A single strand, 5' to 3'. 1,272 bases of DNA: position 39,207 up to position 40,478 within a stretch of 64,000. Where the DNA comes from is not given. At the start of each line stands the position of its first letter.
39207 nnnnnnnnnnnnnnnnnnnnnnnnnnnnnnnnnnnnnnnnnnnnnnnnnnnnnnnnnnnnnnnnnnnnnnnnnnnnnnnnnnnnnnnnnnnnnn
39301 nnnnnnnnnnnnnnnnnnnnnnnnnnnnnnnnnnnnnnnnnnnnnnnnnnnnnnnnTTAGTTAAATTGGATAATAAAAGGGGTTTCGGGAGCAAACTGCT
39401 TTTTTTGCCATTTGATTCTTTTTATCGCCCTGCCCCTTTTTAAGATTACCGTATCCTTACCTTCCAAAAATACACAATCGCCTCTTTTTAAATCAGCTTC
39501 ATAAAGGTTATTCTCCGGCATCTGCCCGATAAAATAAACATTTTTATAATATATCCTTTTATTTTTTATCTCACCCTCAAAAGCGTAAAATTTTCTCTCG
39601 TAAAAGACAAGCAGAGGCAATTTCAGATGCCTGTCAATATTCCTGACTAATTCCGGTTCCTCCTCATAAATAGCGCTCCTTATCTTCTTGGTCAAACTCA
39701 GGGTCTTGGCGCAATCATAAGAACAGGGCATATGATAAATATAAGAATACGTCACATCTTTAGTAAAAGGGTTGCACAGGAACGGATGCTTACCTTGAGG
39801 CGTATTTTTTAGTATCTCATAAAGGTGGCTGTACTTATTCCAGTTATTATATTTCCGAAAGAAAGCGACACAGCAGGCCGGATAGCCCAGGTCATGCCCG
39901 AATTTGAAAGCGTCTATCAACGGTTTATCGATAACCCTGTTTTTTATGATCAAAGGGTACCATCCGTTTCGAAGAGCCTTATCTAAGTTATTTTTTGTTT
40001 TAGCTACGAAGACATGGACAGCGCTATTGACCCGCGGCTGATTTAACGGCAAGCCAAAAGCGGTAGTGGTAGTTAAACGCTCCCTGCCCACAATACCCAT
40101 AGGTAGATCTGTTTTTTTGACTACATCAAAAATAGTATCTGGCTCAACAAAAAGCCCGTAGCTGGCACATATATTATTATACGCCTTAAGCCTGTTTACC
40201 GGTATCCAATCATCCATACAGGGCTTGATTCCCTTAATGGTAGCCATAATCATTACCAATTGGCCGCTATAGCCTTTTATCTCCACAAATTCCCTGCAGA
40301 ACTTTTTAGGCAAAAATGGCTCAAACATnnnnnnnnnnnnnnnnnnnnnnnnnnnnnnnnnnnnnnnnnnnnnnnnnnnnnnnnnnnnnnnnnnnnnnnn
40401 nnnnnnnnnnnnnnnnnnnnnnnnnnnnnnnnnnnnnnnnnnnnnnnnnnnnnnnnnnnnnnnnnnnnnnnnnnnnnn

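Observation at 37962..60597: A 22.6-kb block with nine radical SAM enzymes, glycosyltransferases, methyltransferase, AsnB-like and U32-like proteins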

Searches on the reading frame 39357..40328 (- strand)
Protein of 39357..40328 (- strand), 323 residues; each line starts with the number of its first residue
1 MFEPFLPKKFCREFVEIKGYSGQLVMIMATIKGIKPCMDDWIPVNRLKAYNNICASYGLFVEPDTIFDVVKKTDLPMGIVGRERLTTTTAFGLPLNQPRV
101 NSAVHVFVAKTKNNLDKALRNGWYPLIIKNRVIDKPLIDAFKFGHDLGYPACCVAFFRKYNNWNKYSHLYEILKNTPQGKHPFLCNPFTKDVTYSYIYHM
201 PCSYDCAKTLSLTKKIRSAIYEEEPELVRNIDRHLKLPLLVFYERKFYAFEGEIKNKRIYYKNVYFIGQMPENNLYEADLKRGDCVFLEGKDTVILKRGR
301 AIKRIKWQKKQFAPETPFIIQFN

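Call 6: search_protein_families(library=pfam, proteins=[window:39357-40328:-], max_evalue=0.01)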
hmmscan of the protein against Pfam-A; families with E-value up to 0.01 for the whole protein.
window:39357-40328:- (323 aa): 1 family
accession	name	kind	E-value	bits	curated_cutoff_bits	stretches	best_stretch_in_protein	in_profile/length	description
PF04467.17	DUF483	-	3.5e-05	24.2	25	1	115-224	11-110/122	Protein of unknown function (DUF483)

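Call 10: search_protein_families(library=ncbifam, proteins=[window:39357-40328:-], max_evalue=0.01)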
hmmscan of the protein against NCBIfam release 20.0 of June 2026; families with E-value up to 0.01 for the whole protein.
window:39357-40328:- (323 aa): 0 families

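Call 25: search_protein_families(library=padloc, proteins=[window:39357-40328:-], max_evalue=0.01)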
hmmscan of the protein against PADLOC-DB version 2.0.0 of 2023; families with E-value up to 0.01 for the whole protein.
window:39357-40328:- (323 aa): 0 families

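Call 38: find_homologous_proteins(query=window:39357-40328:-)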
Query window:39357-40328:- (323 aa): 145 proteins with E <= 0.001 among 939 candidates; the best 120 are listed.
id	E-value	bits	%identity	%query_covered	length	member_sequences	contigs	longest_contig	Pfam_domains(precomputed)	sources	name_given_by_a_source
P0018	4.4e-224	761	100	100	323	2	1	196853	-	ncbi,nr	ncbi:MAG: hypothetical protein NTW18_06135 [Candidatus Omnitrophica bacterium]|nr:hypothetical prote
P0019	5.2e-177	606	79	100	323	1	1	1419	-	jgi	jgi:hypothetical protein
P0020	9.3e-175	599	78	100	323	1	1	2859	PF04467.18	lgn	-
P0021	3.0e-168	577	74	100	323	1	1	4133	-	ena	-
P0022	1.7e-167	575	74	100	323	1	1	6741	-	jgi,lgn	jgi:hypothetical protein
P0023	2.3e-167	574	74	100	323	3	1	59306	PF04467.18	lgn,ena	-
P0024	2.5e-166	571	72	100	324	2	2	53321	-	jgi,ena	-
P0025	2.8e-164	564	73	100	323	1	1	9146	PF04467.18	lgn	-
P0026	8.6e-162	556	71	100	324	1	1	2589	PF04467.18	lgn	-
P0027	4.3e-160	550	68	100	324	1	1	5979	-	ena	-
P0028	2.3e-157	541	70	100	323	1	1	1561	-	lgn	-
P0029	5.1e-155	534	67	100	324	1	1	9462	-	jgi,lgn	-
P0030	8.1e-155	533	68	100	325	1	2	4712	-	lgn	-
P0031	1.5e-151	522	68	99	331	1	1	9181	PF04467.18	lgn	-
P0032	1.6e-151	522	66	100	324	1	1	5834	-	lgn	-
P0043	2.2e-141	489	63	100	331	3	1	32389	PF04467.18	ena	-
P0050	2.0e-130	453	59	100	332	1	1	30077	PF04467.18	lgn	-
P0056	8.5e-125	434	54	100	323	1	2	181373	PF04467.18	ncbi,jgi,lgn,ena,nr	ncbi:MAG TPA: hypothetical protein DCL35_02670 [Candidatus Omnitrophica bacterium]|nr:hypothetical p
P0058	6.3e-123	428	54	100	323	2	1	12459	PF04467.18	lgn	-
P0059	8.1e-123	428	56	100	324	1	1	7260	PF04467.18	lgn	-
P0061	2.0e-118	413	54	100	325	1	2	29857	PF04467.18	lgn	-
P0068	9.4e-113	395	53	100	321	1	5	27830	PF04467.18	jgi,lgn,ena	-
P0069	2.6e-112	393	52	99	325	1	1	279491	PF04467.18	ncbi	-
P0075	4.9e-106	373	50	100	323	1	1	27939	-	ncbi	ncbi:MAG: hypothetical protein ACM3L6_02920 [Deltaproteobacteria bacterium]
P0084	3.3e-100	354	49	100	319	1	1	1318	PF04467.18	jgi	jgi:hypothetical protein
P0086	1.5e-99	351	48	100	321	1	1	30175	PF04467.18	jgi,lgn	-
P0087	1.8e-99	351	50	99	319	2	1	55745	PF04467.18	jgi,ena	-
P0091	1.1e-98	349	49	100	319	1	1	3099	PF04467.18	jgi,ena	-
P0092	6.1e-98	346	48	100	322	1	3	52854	PF04467.18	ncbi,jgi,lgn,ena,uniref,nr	ncbi:MAG: hypothetical protein COV72_06755 [Candidatus Omnitrophica bacterium CG11_big_fil_rev_8_21_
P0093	1.3e-97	345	47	100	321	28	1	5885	PF04467.18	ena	-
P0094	1.9e-97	345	48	100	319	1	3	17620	PF04467.18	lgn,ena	-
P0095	2.5e-97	344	48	100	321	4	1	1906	PF04467.18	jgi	-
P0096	4.9e-97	343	49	99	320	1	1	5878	PF04467.18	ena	-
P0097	1.7e-96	341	48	99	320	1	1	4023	PF04467.18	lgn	-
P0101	1.3e-95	339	46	99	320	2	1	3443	PF04467.18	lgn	-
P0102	2.5e-95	338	48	100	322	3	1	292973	PF04467.18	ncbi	ncbi:MAG: DUF483 domain-containing protein [Vulcanimicrobiota bacterium]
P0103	1.6e-94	335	47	100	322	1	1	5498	PF04467.18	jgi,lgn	jgi:hypothetical protein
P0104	1.8e-94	335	48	99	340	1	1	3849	PF04467.18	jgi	jgi:hypothetical protein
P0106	2.3e-94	334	48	98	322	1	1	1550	PF04467.18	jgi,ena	-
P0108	3.7e-94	334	49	98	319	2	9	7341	PF04467.18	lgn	-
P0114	4.5e-93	330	48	100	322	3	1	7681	PF04467.18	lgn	-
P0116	9.6e-93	329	47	100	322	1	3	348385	PF04467.18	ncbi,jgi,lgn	-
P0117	1.1e-92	329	46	100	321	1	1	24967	PF04467.18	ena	-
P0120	4.8e-92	327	49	92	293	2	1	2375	PF04467.18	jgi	jgi:hypothetical protein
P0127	6.5e-91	323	46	100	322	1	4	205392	PF04467.18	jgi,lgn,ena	-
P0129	2.2e-90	321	47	100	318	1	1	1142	PF04467.18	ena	-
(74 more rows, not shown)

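Call 39: search_solved_structures(query=window:39357-40328:-, max_evalue=1)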
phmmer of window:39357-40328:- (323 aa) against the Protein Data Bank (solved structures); distinct sequences matched with E-value up to 1: 3.
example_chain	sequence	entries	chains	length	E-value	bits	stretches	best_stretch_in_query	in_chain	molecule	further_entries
10pa_A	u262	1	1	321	0.32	13.3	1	54-140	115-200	Serine-aspartate repeat-containing protein D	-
8vdk_A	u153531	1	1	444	0.59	12.4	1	54-140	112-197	Serine-aspartate repeat-containing protein D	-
10ps_A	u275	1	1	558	0.85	11.9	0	54-139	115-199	Serine-aspartate repeat-containing protein D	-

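Call 41: find_encoding_contigs(protein=P0102, flank=10000, max_places=1)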
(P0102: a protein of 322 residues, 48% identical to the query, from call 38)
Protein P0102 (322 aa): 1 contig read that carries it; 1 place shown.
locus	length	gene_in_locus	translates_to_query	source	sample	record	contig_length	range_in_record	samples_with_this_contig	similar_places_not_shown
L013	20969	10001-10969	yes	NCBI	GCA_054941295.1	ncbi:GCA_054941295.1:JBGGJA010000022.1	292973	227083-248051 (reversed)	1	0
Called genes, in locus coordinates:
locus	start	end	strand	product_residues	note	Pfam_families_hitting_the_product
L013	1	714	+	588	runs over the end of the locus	PF00111:Fer2 (weak), PF13510:Fer2_4, PF10588:NADH-G_4Fe-4S_3, PF12838:Fer4_7, PF12837:Fer4_6 (weak), PF14697:Fer4_21 (weak), PF02906:Fe_hyd_lg_C, PF02256:Fe_hyd_SSU, +5 more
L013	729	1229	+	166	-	PF01257:2Fe-2S_thioredx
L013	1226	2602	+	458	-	PF04055:Radical_SAM, PF06968:BATS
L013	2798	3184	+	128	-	PF00072:Response_reg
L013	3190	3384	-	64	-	-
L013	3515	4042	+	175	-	PF12796:Ank_2, PF12796:Ank_2, PF13857:Ank_5, PF00023:Ank, PF13606:Ank_3 (weak), PF13637:Ank_4, PF13857:Ank_5 (weak), PF12796:Ank_2, +3 more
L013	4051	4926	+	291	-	PF13231:PMT_2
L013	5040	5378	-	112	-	PF02452:PemK_toxin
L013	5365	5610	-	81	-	PF09386:ParD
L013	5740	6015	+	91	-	-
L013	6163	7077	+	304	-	-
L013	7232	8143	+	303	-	-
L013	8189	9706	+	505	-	-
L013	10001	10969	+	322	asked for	PF04467:DUF483 (weak)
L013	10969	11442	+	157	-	-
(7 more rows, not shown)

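Call 42: find_encoding_contigs(protein=P0075, flank=10000, max_places=1)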
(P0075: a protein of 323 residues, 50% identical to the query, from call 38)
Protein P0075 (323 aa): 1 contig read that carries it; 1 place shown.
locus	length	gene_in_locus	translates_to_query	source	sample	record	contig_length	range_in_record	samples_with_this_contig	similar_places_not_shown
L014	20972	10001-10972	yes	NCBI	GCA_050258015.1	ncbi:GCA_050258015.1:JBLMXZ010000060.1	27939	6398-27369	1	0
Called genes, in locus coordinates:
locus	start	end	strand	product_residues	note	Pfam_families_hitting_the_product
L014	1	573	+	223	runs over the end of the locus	PF00590:TP_methylase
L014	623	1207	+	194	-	-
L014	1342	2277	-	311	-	-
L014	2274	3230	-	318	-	PF04055:Radical_SAM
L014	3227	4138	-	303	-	PF04055:Radical_SAM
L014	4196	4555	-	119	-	-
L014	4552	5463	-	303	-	PF04055:Radical_SAM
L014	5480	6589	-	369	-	PF04055:Radical_SAM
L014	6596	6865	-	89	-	-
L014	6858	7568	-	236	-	-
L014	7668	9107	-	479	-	PF13353:Fer4_12, PF04055:Radical_SAM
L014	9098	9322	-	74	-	-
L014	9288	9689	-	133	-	PF27806:HxsD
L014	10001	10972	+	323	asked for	-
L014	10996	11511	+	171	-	-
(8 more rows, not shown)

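Call 44: find_encoding_contigs(protein=P0056, flank=10000, max_places=1)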
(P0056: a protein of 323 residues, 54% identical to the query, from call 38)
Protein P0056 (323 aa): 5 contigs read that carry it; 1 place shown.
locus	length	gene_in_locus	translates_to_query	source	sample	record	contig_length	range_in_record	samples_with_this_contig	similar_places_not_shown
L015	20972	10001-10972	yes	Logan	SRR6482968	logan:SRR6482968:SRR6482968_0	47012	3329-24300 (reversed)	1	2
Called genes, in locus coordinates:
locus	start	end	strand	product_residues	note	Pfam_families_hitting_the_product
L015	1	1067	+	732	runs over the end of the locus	PF02310:B12-binding, PF04055:Radical_SAM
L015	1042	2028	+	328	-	PF04055:Radical_SAM, PF13353:Fer4_12 (weak)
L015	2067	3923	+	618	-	PF04055:Radical_SAM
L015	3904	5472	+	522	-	PF04055:Radical_SAM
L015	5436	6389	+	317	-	PF04055:Radical_SAM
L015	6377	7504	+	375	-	PF13353:Fer4_12 (weak), PF04055:Radical_SAM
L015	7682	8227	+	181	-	-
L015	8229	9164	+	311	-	PF04055:Radical_SAM, PF13353:Fer4_12 (weak)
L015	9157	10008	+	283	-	PF04055:Radical_SAM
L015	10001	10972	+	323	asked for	PF04467:DUF483 (weak)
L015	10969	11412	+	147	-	-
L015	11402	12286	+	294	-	-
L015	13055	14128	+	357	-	-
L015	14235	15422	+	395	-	PF00162:PGK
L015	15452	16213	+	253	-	PF00121:TIM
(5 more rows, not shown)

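Call 45: find_encoding_contigs(protein=P0116, flank=10000, max_places=1)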
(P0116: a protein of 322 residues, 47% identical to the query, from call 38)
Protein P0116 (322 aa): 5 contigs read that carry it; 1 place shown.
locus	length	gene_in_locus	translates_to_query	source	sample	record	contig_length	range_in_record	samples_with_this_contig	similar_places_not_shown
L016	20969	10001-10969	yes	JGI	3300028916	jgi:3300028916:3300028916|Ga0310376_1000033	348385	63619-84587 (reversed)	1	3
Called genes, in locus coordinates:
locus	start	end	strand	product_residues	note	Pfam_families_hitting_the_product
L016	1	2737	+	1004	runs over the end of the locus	PF12796:Ank_2, PF13637:Ank_4, PF13857:Ank_5, PF00023:Ank, PF00400:WD40, PF24807:WD40_CDC20-Fz, PF24814:WD40_Prp19, PF24817:WD40_WDHD1_1st, +70 more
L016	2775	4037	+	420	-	-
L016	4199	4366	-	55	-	-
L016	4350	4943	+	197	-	PF14023:Bestrophin-like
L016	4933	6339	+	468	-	PF01704:UDPGP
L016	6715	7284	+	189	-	PF12796:Ank_2, PF24521:Ank_KRIT1 (weak), PF12796:Ank_2, PF13857:Ank_5, PF00023:Ank, PF13606:Ank_3 (weak), PF13637:Ank_4, PF12796:Ank_2, +2 more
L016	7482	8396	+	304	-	-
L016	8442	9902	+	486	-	-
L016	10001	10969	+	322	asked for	PF04467:DUF483 (weak)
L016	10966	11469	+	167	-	-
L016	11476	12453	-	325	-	PF00756:Esterase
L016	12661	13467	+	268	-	PF28597:T2SSF_N, PF00027:cNMP_binding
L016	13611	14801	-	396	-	-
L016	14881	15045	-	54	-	-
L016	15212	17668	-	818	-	PF08448:PAS_4, PF00989:PAS, PF13426:PAS_9, PF01590:GAF, PF00989:PAS, PF13426:PAS_9, PF00512:HisKA, PF02518:HATPase_c, +6 more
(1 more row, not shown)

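Call 53: predict_structure(alignment_id=A2)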
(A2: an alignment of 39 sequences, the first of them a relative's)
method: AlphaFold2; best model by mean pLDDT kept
length: 323 residues; sequences in the alignment: 39
mean_pLDDT: 91.8   pTM: 0.88
mean pLDDT of the five models: 91.8, 90.7, 88.9, 88.3, 85.2
residues with pLDDT >= 90: 233; 70-90: 85; 50-70: 5; < 50: 0
segments of 3 or more residues with pLDDT < 50: none
pLDDT, mean of each block of 10 residues (from residue 1): 85 94 95 96 94 98 92 88 81 90 94 95 88 79 91 93 86 91 94 90 97 98 96 96 91 96 91 93 97 97 90 85 93
secondary structure, 60 per line:
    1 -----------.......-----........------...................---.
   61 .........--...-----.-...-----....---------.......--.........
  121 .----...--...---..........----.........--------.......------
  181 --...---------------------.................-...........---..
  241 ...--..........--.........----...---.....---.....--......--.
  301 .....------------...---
elements in order: H12-18 H24-31 E38-43 H44-56 E60-69 E90-93 E103-109 H112-121 E126-128 E131-133 H137-146 H151-159 H168-174 H207-223 H225-235 E239-243 E246-255 E258-266 H277-281 E285-289 E292-297 E300-305 E318-320

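Call 61: search_solved_structures(query=A2, max_evalue=10, show_alignments=2)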
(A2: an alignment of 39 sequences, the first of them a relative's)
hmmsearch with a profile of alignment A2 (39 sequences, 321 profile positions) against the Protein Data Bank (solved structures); distinct sequences matched with E-value up to 10: 1.
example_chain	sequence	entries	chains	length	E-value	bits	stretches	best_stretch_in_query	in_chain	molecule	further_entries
5h20_A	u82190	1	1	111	0.33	13.2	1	218-272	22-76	Putative PadR-family transcriptional regulatory protein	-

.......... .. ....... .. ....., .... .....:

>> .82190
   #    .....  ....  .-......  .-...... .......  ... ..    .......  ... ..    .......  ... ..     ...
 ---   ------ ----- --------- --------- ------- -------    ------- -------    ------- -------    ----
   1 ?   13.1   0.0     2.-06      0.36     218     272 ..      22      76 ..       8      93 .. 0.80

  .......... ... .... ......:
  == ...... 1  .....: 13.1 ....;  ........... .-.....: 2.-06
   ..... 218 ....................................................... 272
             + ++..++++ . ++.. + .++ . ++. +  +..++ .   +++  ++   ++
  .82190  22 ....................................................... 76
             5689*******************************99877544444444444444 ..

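Call 80: fold_search(model_id=the predicted structure, library=pdb)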
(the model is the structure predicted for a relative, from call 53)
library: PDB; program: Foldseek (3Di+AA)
matches with E <= 10: 214; with E <= 0.001: 0
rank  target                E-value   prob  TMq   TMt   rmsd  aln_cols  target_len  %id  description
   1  2guk_B                2.1e-01  0.91  0.26  0.68   4.4       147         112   13  Crystal Structure of the Conserved Protein of Unknown Function from Porphyromonas gingivalis (released 2006-05-30)
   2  2guk_A                2.7e-01  0.91  0.24  0.65   4.4       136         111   13  Crystal Structure of the Conserved Protein of Unknown Function from Porphyromonas gingivalis (released 2006-05-30)
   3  2kts_MODEL_1_A        3.0e-01  0.23  0.12  0.25   5.6        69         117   13  NMR structure of the protein NP_415897.1 (released 2010-02-23)
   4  3e05_B                3.2e-01  0.35  0.12  0.19   6.5        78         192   10  CRYSTAL STRUCTURE OF Precorrin-6y C5,15-methyltransferase FROM Geobacter metallireducens GS-15 (released 2008-08-12)
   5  3e05_H                4.3e-01  0.33  0.12  0.20   5.9        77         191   10  CRYSTAL STRUCTURE OF Precorrin-6y C5,15-methyltransferase FROM Geobacter metallireducens GS-15 (released 2008-08-12)
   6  3e05_E                5.5e-01  0.28  0.12  0.19   6.0        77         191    9  CRYSTAL STRUCTURE OF Precorrin-6y C5,15-methyltransferase FROM Geobacter metallireducens GS-15 (released 2008-08-12)
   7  3e05_G                6.6e-01  0.21  0.12  0.18   6.3        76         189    9  CRYSTAL STRUCTURE OF Precorrin-6y C5,15-methyltransferase FROM Geobacter metallireducens GS-15 (released 2008-08-12)
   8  3mhy_B                7.4e-01  0.16  0.12  0.30   7.9        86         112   16  A New PII Protein Structure (released 2010-06-09)
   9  5cd1_A                7.9e-01  0.08  0.10  0.11  13.9        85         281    8  Structure of an asymmetric tetramer of human tRNA m1A58 methyltransferase in a complex with SAH and tRNA3Lys (released 2015-11-04)
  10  5dzf_A                8.4e-01  0.12  0.13  0.19   9.0        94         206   14  Crystal Structure of the catalytic nucleophile mutant of VvEG16 in complex with a mixed-linkage glucan octasaccharide (released 2016-09-21)
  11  9i09                  8.9e-01  0.07  0.10  0.18   9.4        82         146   12  The Paulinella chromatophore transit peptide part2 (crTPpart2) of RnaH (released 2025-11-19)
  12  5ccb_A                8.9e-01  0.07  0.09  0.11  13.6        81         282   15  Crystal structure of human m1A58 methyltransferase in a complex with tRNA3Lys and SAH (released 2015-11-04)
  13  3e05_D                9.5e-01  0.18  0.12  0.19   6.8        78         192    8  CRYSTAL STRUCTURE OF Precorrin-6y C5,15-methyltransferase FROM Geobacter metallireducens GS-15 (released 2008-08-12)
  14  3e05_F                1.0e+00  0.23  0.13  0.21   5.4        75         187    9  CRYSTAL STRUCTURE OF Precorrin-6y C5,15-methyltransferase FROM Geobacter metallireducens GS-15 (released 2008-08-12)
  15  5dzf_B                1.0e+00  0.12  0.14  0.19   8.3        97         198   13  Crystal Structure of the catalytic nucleophile mutant of VvEG16 in complex with a mixed-linkage glucan octasaccharide (released 2016-09-21)
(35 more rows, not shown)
